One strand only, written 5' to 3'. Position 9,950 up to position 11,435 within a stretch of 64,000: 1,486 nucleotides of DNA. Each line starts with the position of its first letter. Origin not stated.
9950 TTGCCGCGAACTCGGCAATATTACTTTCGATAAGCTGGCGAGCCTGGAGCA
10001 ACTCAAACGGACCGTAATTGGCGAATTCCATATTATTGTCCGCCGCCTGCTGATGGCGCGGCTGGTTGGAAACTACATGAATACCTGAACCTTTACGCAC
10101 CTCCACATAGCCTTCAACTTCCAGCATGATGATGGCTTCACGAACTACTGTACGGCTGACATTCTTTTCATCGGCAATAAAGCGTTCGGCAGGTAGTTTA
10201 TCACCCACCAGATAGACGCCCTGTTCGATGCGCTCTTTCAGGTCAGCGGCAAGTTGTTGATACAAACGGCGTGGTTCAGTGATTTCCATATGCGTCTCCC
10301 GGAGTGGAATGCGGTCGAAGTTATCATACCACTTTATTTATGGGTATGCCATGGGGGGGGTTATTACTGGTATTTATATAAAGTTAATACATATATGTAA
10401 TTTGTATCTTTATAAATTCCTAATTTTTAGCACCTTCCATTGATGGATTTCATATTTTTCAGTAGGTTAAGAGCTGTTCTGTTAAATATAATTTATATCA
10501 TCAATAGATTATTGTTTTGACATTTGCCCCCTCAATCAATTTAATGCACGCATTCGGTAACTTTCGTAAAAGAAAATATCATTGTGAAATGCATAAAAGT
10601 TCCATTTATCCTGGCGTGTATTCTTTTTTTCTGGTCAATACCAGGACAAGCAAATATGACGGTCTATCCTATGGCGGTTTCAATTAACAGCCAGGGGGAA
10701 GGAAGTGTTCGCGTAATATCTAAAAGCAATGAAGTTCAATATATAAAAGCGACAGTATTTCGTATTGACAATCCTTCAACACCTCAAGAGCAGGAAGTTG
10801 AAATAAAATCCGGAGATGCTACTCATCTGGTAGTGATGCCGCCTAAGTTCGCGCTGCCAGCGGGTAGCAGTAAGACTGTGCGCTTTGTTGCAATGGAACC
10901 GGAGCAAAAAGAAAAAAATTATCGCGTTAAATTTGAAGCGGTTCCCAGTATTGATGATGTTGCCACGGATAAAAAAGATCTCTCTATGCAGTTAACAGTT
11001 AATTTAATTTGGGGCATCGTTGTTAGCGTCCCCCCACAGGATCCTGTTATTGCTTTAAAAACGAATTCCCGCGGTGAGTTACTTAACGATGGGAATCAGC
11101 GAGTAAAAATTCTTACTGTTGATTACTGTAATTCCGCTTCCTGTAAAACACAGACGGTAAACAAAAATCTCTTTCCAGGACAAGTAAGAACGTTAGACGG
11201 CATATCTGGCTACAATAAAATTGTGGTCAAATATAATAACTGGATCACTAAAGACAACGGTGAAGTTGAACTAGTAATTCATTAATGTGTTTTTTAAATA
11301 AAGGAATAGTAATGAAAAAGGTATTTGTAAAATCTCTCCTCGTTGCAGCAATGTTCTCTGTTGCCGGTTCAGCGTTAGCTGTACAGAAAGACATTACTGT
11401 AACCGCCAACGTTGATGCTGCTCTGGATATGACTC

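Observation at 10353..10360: G8 homopolymer in the shared upstream region of exuR and the fimbrial operon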

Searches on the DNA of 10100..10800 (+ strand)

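Call 3: search_dna_similar(query=window:10100-10800:+, collection=ecoli_genomes, mode=near, max_rows=30, rows=spread)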
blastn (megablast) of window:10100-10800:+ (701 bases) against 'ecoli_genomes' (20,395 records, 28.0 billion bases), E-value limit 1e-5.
Records with a match: 5422; places in all: 5426; records where one place covers at least 80% of the query: 1.
Genomes with a match: 5422 of 5426; with a place that covers at least 80% of the query: 1. Places per genome that has any: lowest 1, median 1, highest 2. On chromosomes: 5425 places; on plasmids: 1.
Best place of each record, by identity: 95-99% 4839; 90-95% 582; 80-90% 1.
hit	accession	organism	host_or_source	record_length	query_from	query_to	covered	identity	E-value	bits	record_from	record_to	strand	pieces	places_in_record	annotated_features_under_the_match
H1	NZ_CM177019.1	Escherichia coli strain RMDEC465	Homo sapiens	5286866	1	690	98%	87.2%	0e+0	780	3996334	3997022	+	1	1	exuR: transcriptional regulator ExuR | fimbria/pilus periplasmic chaperone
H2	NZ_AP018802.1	Escherichia coli strain E2863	Bos taurus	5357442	6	256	36%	96.8%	6e-114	420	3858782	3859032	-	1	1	exuR: transcriptional regulator ExuR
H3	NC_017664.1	Escherichia coli W strain W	-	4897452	6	256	36%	96.8%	6e-114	420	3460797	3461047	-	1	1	exuR: transcriptional regulator ExuR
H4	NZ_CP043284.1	Escherichia coli strain WCHEC025985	Homo sapiens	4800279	3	253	36%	96.8%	6e-114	420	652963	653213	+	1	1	exuR: transcriptional regulator ExuR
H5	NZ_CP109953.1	Escherichia coli strain NC22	duck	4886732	3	253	36%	96.8%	6e-114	420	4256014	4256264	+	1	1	exuR: transcriptional regulator ExuR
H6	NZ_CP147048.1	Escherichia coli strain 19M19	municipal wastewater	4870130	3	253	36%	96.8%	6e-114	420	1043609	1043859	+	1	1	exuR: transcriptional regulator ExuR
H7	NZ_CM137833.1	Escherichia coli strain ZH48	pig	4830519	3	253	36%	96.8%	6e-114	420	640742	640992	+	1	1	exuR: transcriptional regulator ExuR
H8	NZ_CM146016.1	Escherichia coli strain YJR_complete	Tool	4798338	6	256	36%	96.8%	6e-114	420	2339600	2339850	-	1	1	exuR: transcriptional regulator ExuR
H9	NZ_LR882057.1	Escherichia coli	Gallus gallus domesticus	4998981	3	253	36%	96.8%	6e-114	420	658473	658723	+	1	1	exuR: transcriptional regulator ExuR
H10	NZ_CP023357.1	Escherichia coli strain 317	canine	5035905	3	253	36%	94.8%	1e-105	392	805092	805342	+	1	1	exuR: transcriptional regulator ExuR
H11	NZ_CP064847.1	Escherichia coli strain 20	wastewater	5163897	6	253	35%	94.8%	6e-104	387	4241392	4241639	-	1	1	exuR: transcriptional regulator ExuR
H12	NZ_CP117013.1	Escherichia coli strain MLI114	Homo sapiens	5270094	1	200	29%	96.5%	1e-86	329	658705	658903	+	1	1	exuR: transcriptional regulator ExuR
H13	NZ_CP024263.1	Escherichia coli O169:H41 strain F6326-C1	missing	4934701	6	203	28%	97.0%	3e-87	331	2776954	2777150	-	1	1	exuR: transcriptional regulator ExuR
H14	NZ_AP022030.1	Escherichia coli strain WP3-S18-ESBL-07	-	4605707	3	200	28%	97.0%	3e-87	331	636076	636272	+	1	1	exuR: transcriptional regulator ExuR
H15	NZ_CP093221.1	Escherichia coli strain ER2683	Homo sapiens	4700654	3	200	28%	97.0%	3e-87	331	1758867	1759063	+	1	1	exuR: transcriptional regulator ExuR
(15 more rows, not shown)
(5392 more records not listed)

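Call 5: get_annotated_region(hit=H1, flank=7000)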
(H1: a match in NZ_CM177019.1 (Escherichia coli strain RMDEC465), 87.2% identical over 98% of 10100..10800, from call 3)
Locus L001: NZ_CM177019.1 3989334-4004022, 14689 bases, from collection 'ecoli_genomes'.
description: Escherichia coli strain RMDEC465 chromosome, whole genome shotgun sequence
organism: Escherichia coli strain RMDEC465 (NCBI taxid 562)
replicon: chromosome; assembly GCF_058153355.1
host: Homo sapiens; source: stool; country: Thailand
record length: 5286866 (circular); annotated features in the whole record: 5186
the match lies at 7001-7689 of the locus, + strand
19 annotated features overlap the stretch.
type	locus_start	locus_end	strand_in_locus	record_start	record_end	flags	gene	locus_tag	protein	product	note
CDS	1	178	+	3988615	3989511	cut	yhaJ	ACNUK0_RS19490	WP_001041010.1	DNA-binding transcriptional regulator YhaJ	-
CDS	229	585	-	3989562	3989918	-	-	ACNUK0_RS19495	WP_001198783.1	DUF805 domain-containing protein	-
CDS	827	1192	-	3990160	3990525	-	yhaH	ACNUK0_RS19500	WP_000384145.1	DUF805 domain-containing protein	-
CDS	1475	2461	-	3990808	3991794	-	yqjG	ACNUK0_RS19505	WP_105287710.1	glutathionyl-hydroquinone reductase YqjG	-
CDS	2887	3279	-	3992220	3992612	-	yqjF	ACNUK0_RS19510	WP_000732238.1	DoxX family protein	-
CDS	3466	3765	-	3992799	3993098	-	yqjK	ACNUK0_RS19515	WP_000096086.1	YqjK-like family protein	-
CDS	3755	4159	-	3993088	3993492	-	yqjE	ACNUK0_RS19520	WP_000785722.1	phage holin family protein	-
CDS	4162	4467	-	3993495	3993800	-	yqjD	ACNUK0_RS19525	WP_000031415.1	ElaB/YgaM/YqjD family protein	-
CDS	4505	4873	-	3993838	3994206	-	yqjC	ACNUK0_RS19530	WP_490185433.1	DUF1090 family protein YqjC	-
CDS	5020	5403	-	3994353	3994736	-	mzrA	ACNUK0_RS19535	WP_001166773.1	EnvZ/OmpR regulon moderator MzrA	-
CDS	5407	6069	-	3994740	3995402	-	yqjA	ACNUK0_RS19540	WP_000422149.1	DedA family general envelope maintenance protein YqjA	-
CDS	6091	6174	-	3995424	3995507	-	yqiM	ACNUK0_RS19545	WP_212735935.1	hypothetical protein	-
CDS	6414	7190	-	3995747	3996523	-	exuR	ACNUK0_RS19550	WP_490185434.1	transcriptional regulator ExuR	-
CDS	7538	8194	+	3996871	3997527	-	-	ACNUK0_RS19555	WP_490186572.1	fimbria/pilus periplasmic chaperone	-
CDS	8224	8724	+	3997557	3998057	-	-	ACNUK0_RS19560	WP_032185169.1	CS1 type fimbrial major subunit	-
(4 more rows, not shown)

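Call 25: get_annotated_region(hit=H3, flank=600)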
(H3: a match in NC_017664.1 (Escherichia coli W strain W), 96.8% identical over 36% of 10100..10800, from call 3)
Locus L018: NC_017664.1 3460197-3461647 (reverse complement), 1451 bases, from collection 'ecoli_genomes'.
description: Escherichia coli W, complete sequence
organism: Escherichia coli W strain W (NCBI taxid 566546)
replicon: chromosome; assembly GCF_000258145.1
host: -; source: -; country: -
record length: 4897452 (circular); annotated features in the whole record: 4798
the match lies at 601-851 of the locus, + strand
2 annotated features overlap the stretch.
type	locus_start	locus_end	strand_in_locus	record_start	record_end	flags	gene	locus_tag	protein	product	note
CDS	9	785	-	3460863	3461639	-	exuR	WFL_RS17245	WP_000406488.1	transcriptional regulator ExuR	-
CDS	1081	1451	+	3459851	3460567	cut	-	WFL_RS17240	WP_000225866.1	fimbria/pilus periplasmic chaperone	-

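Call 48: search_rna_families(source=window, start=10150, end=10750, threshold=evalue, max_evalue=1)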
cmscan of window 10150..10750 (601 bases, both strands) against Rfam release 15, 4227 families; matches with E-value up to 1: 1.
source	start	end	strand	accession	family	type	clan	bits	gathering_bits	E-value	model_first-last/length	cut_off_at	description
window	10347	10437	-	RF02698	Avalong_thermometer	Cis-reg; thermoregulator;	-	18.4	154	0.64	1-131/131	no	Avalong 5' UTR thermometer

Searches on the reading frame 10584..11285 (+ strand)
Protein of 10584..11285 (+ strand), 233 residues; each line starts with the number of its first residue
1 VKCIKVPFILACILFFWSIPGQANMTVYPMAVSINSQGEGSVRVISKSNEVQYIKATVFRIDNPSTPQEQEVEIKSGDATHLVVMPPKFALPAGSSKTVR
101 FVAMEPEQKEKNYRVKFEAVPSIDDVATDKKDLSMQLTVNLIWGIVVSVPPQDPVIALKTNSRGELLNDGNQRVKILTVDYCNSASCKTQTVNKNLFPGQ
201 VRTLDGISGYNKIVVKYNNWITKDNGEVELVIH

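Call 4: search_protein_families(library=pfam, proteins=[window:10584-11285:+])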
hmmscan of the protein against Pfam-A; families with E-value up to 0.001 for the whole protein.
window:10584-11285:+ (233 aa): 1 family
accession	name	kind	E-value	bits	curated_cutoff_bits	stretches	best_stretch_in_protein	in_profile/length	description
PF00345.26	PapD_N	-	4.7e-08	33.5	23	1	39-139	17-112/126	Pili and flagellar-assembly chaperone, PapD N-terminal domain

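Call 9: find_related_loci(query=window:10584-11282:+, collection=genome_contigs, flank=4000)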
Query window:10584-11282:+ (233 aa) in genome_contigs; peptide patterns used: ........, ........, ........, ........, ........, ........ (x = any residue, [..] = any of these).
29 stretches matched a pattern; 5 encode a relative of the query (tblastn E <= 1e-3); 5 distinct loci.
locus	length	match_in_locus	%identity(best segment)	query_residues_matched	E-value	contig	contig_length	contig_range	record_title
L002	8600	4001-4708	80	1-233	4e-128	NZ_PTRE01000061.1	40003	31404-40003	Escherichia sp. MOD1-EC7003 MOD1-EC7003_61_length_40003_cov_115, whole genome shotgun sequence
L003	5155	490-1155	81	12-233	2e-122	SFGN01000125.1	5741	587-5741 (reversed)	MAG: Lachnospiraceae bacterium isolate W0P5.016 Contig4031, whole genome shotgun sequence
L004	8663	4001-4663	80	12-233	6e-121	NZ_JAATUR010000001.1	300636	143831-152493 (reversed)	Escherichia coli strain SCPM-O-B-8794 1length=300636, whole genome shotgun sequence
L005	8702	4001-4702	79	4-233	5e-120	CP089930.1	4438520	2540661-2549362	Escherichia coli strain E69 chromosome, complete genome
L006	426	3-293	69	141-233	1e-45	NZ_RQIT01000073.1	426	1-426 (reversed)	Bradyrhizobium sp. RP6 NODE_74_length_426_cov_0.668896, whole genome shotgun sequence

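Call 12: find_homologous_proteins(query=window:10584-11282:+, max_evalue=1e-20)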
Query window:10584-11282:+ (233 aa): 84 proteins with E <= 1e-20 among 238 candidates.
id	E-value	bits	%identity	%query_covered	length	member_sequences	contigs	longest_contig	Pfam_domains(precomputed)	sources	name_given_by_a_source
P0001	2.9e-132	457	100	90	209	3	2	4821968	PF00345.27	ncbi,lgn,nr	ncbi:fimbria/pilus periplasmic chaperone [Escherichia coli]|nr:fimbria/pilus periplasmic chaperone [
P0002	6.6e-130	449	90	97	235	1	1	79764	PF00345.27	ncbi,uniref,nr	ncbi:fimbria/pilus periplasmic chaperone [Escherichia sp. E4702]|uniref:fimbria/pilus periplasmic ch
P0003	1.5e-129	448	91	97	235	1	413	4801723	PF00345.27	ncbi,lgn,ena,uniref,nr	ncbi:fimbria/pilus periplasmic chaperone [Escherichia coli]|uniref:Fimbria/pilus periplasmic chapero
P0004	1.5e-129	448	91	97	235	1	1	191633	PF00345.27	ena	-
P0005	6.4e-129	446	93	94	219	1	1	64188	PF00345.27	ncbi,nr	ncbi:TPA: fimbria/pilus periplasmic chaperone [Escherichia coli]|nr:fimbria/pilus periplasmic chaper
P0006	2.5e-128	444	90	97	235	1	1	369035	PF00345.27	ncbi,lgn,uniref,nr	ncbi:fimbria/pilus periplasmic chaperone [Escherichia sp. E13S3]|uniref:fimbria/pilus periplasmic ch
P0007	4.4e-128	443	90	97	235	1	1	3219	PF00345.27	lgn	-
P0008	1.6e-126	438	96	90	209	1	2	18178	PF00345.27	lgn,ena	-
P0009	2.4e-126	438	91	95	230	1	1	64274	PF00345.27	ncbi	ncbi:fimbria/pilus periplasmic chaperone, partial [Escherichia coli]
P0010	8.1e-126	436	91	94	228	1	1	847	PF00345.27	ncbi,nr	ncbi:fimbria/pilus periplasmic chaperone, partial [Escherichia coli]|nr:fimbria/pilus periplasmic ch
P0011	3.4e-125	434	96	89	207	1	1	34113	PF00345.27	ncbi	ncbi:fimbria/pilus periplasmic chaperone, partial [Escherichia coli]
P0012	4.2e-125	434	95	89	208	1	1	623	PF00345.27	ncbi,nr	ncbi:fimbria/pilus periplasmic chaperone, partial [Escherichia coli]|nr:fimbria/pilus periplasmic ch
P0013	2.3e-124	431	90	92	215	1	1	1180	PF00345.27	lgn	-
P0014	9.6e-123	426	96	88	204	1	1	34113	PF00345.27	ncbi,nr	ncbi:fimbrial protein [Escherichia coli]|nr:fimbrial protein [Escherichia coli]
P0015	1.1e-118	413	79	99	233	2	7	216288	PF00345.27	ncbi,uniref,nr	ncbi:TPA: fimbria/pilus periplasmic chaperone [Escherichia coli]|uniref:fimbria/pilus periplasmic ch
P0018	1.4e-115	403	78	99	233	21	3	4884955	PF00345.27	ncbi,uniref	ncbi:fimbria/pilus periplasmic chaperone [Escherichia albertii]|uniref:fimbria/pilus periplasmic cha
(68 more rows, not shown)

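Call 14: find_encoding_contigs(protein=P0001, flank=3000, max_places=10)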
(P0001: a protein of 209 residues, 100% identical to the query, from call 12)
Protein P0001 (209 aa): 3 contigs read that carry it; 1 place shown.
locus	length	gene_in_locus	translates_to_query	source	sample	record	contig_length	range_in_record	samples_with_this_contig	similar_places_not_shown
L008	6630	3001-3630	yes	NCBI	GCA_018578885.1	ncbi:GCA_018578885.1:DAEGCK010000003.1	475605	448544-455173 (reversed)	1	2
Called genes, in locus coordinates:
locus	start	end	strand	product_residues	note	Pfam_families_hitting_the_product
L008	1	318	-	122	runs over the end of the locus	PF06476:DUF1090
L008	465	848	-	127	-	PF13721:SecD-TM1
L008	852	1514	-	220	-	PF09335:VTT_dom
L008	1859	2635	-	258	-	PF00392:GntR, PF07729:FCD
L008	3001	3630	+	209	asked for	PF00345:PapD_N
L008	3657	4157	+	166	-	PF04449:Fimbrial_CS1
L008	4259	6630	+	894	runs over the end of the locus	PF16967:TcfC, PF17271:Usher_TcfC, PF15976:CooC_C (weak)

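Call 15: find_encoding_contigs(protein=P0008, flank=3000, max_places=10)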
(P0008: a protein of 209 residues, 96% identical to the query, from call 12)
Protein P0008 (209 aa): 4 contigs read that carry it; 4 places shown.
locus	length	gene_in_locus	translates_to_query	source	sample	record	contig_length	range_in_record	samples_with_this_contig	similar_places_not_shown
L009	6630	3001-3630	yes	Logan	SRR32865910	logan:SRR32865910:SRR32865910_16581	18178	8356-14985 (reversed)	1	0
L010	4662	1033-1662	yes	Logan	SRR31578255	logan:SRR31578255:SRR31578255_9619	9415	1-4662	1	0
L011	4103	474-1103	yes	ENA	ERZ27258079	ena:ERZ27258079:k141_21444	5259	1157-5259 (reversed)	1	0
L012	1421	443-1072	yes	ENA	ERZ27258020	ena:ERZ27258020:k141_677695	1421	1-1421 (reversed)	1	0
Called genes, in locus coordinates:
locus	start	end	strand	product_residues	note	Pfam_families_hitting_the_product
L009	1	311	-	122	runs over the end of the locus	PF06476:DUF1090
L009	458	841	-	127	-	PF13721:SecD-TM1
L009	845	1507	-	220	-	PF09335:VTT_dom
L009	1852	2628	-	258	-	PF00392:GntR, PF07729:FCD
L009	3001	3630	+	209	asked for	PF00345:PapD_N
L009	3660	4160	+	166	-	PF04449:Fimbrial_CS1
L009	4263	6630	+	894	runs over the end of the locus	PF16967:TcfC, PF17271:Usher_TcfC, PF15976:CooC_C (weak)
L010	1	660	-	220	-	?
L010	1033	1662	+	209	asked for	PF00345:PapD_N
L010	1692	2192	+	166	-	PF04449:Fimbrial_CS1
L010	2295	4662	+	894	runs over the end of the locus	PF16967:TcfC, PF17271:Usher_TcfC, PF15976:CooC_C (weak)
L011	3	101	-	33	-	?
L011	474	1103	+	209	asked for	PF00345:PapD_N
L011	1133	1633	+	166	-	PF04449:Fimbrial_CS1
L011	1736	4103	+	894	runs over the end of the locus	PF16967:TcfC, PF17271:Usher_TcfC, PF15976:CooC_C (weak)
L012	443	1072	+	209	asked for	PF00345:PapD_N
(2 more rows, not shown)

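Call 16: find_encoding_contigs(protein=P0003, flank=3000, max_places=10)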
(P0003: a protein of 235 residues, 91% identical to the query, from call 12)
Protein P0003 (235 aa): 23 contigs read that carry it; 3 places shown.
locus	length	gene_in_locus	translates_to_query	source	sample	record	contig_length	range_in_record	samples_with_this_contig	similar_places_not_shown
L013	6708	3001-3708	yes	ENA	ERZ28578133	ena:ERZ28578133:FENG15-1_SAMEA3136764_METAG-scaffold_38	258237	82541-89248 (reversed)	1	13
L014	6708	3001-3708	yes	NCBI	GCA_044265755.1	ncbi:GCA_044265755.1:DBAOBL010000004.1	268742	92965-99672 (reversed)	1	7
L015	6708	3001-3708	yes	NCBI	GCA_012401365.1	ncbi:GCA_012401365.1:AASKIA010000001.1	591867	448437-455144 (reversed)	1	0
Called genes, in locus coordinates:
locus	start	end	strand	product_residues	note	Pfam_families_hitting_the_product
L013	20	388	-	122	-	PF06476:DUF1090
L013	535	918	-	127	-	PF13721:SecD-TM1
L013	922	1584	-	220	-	PF09335:VTT_dom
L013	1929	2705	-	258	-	PF00392:GntR, PF07729:FCD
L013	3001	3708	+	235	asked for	PF00345:PapD_N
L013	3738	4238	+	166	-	PF04449:Fimbrial_CS1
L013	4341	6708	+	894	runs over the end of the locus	PF16967:TcfC, PF17271:Usher_TcfC, PF15976:CooC_C (weak)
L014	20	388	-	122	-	PF06476:DUF1090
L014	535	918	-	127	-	PF13721:SecD-TM1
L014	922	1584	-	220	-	PF09335:VTT_dom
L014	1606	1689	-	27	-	PF23507:YqiM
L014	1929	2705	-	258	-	PF00392:GntR, PF07729:FCD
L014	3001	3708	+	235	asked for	PF00345:PapD_N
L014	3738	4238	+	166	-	PF04449:Fimbrial_CS1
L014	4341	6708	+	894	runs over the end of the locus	PF16967:TcfC, PF17271:Usher_TcfC, PF15976:CooC_C (weak)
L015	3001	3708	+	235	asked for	PF00345:PapD_N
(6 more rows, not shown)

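Call 19: list_cluster_members(proteins=[P0001, P0011, P0005])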
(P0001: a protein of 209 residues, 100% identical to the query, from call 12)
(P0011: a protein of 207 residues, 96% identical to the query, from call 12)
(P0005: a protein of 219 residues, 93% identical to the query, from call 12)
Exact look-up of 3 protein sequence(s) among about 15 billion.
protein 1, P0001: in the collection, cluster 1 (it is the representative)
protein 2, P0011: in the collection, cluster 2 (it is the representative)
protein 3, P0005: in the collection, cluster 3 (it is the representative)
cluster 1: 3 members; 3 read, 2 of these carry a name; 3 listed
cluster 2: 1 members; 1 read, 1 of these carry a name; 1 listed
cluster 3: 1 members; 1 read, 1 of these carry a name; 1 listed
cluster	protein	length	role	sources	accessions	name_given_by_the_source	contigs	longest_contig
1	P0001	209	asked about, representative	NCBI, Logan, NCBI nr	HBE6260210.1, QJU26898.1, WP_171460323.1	fimbria/pilus periplasmic chaperone [Escherichia coli]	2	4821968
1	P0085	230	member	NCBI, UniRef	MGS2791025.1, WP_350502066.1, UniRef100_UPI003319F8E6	fimbria/pilus periplasmic chaperone [Escherichia coli] | fimbria/pilus periplasmic chaperone n=1 Tax=Escherichia coli TaxID=562 RepID=UPI003319F8E6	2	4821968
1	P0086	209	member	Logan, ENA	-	-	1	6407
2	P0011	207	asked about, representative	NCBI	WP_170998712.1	fimbria/pilus periplasmic chaperone, partial [Escherichia coli]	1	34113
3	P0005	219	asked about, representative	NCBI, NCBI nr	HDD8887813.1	TPA: fimbria/pilus periplasmic chaperone [Escherichia coli] | fimbria/pilus periplasmic chaperone [Escherichia coli]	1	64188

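Call 21: find_encoding_contigs(protein=P0085, flank=3000, max_places=10)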
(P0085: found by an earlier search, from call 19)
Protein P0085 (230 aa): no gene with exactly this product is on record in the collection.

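Call 22: find_encoding_contigs(protein=P0086, flank=3000, max_places=10)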
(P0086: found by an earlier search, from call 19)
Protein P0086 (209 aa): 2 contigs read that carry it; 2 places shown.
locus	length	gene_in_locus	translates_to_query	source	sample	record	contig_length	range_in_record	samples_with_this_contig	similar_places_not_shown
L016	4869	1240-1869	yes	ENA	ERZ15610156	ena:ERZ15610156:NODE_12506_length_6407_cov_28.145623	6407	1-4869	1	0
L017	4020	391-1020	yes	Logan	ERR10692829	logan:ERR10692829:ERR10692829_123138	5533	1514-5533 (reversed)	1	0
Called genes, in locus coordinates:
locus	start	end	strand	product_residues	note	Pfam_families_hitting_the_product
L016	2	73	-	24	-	?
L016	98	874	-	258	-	PF00392:GntR, PF07729:FCD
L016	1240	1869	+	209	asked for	PF00345:PapD_N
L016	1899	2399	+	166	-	PF04449:Fimbrial_CS1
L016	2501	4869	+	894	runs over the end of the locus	PF16967:TcfC, PF17271:Usher_TcfC, PF15976:CooC_C (weak)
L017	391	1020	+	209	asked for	PF00345:PapD_N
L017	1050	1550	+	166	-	PF04449:Fimbrial_CS1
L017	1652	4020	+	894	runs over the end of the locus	PF16967:TcfC, PF17271:Usher_TcfC, PF15976:CooC_C (weak)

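Call 26: find_encoding_contigs(protein=P0001, flank=10000, max_places=10)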
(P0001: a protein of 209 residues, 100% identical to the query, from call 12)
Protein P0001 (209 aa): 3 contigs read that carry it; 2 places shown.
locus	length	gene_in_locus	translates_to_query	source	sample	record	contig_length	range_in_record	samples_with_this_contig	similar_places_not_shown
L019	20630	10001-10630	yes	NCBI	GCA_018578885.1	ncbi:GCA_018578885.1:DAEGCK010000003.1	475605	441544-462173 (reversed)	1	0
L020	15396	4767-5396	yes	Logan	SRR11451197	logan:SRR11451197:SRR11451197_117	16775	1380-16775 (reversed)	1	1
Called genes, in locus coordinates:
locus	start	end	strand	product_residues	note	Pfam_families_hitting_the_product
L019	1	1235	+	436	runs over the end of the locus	PF03313:SDH_alpha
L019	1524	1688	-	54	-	-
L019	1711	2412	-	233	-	PF02678:Pirin, PF17954:Pirin_C_2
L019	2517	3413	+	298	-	PF00126:HTH_1, PF03466:LysR_substrate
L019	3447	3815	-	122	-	PF05656:DUF805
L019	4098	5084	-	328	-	PF13409:GST_N_2, PF00043:GST_C (weak), PF14497:GST_C_3 (weak), PF13410:GST_C_2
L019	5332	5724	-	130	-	PF07681:DoxX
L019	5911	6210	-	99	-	PF13997:YqjK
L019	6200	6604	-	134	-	PF07332:Phage_holin_3_6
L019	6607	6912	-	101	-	PF05957:DUF883, PF19029:DUF883_C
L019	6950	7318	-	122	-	PF06476:DUF1090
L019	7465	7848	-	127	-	PF13721:SecD-TM1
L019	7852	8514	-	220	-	PF09335:VTT_dom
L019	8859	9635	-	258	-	PF00392:GntR, PF07729:FCD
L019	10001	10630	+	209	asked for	PF00345:PapD_N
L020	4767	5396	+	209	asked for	PF00345:PapD_N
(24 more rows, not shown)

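Call 52: find_encoding_contigs(protein=P0018, flank=2500, max_places=6)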
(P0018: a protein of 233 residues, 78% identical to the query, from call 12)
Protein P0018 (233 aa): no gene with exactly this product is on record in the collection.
